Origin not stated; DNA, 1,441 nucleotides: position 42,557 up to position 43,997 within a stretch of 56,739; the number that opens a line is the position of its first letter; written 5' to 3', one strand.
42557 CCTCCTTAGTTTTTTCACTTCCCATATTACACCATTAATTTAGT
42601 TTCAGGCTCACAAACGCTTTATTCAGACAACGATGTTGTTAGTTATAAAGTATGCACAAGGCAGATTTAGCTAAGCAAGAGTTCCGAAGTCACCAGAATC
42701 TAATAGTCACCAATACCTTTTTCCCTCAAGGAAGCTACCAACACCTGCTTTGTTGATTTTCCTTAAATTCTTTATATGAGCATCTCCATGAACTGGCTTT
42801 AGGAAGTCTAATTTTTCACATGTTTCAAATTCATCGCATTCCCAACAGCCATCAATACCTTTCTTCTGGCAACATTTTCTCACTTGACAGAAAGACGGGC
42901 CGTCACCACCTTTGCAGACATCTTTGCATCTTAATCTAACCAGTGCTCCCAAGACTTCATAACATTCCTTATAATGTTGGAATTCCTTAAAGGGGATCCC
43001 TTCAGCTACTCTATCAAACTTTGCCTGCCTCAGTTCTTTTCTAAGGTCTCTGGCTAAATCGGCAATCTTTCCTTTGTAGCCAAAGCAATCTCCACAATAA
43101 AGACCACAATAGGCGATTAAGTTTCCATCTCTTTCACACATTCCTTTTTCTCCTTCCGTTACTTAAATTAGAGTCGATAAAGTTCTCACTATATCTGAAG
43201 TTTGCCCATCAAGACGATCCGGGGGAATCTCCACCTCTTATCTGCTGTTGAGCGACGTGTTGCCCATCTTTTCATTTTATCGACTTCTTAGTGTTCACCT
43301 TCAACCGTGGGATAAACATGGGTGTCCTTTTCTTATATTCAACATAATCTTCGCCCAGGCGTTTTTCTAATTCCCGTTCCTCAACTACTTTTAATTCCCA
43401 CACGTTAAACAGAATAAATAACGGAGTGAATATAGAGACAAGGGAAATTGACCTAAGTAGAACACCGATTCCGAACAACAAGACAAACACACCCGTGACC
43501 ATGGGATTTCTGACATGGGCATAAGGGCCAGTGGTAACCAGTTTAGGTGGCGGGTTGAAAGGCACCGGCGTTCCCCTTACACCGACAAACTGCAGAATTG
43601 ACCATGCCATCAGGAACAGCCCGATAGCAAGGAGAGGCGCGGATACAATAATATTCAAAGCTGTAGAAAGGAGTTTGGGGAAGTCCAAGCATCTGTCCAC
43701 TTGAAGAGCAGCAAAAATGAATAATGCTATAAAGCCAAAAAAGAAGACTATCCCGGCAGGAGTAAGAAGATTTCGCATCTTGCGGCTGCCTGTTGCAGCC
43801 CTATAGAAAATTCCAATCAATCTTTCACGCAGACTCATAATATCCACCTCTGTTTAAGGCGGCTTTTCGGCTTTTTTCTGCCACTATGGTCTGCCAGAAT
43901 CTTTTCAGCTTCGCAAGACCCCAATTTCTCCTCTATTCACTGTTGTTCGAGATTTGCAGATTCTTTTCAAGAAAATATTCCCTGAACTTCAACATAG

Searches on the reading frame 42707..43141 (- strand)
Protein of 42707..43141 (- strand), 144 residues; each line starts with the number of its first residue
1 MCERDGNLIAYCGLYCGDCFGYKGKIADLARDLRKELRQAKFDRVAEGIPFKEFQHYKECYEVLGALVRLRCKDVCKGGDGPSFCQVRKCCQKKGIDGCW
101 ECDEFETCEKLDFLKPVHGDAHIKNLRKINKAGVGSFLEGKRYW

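Call 15: search_protein_families(library=pfam, proteins=[window:42707-43141:-], max_evalue=0.001)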
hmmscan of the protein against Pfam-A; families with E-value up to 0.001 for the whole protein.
window:42707-43141:- (144 aa): 1 family
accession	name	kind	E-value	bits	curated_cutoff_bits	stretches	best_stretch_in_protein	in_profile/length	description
PF12675.12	DUF3795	-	4.4e-11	43.6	22.6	1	9-111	2-81/83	Protein of unknown function (DUF3795)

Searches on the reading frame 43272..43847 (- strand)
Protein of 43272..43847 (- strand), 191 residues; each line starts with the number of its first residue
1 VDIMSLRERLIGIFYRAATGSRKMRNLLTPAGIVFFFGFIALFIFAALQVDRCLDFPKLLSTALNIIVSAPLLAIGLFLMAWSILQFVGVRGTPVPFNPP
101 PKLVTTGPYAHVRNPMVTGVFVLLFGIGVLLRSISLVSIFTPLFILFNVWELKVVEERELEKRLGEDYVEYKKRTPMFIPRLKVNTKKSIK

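Call 15: search_protein_families(library=pfam, proteins=[window:43272-43847:-], max_evalue=0.001)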
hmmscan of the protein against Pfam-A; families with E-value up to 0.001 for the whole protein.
window:43272-43847:- (191 aa): 1 family
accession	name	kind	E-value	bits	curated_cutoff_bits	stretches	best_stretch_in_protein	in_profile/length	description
PF04191.18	PEMT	-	8.5e-11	42.7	25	1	66-165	3-103/105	Phospholipid methyltransferase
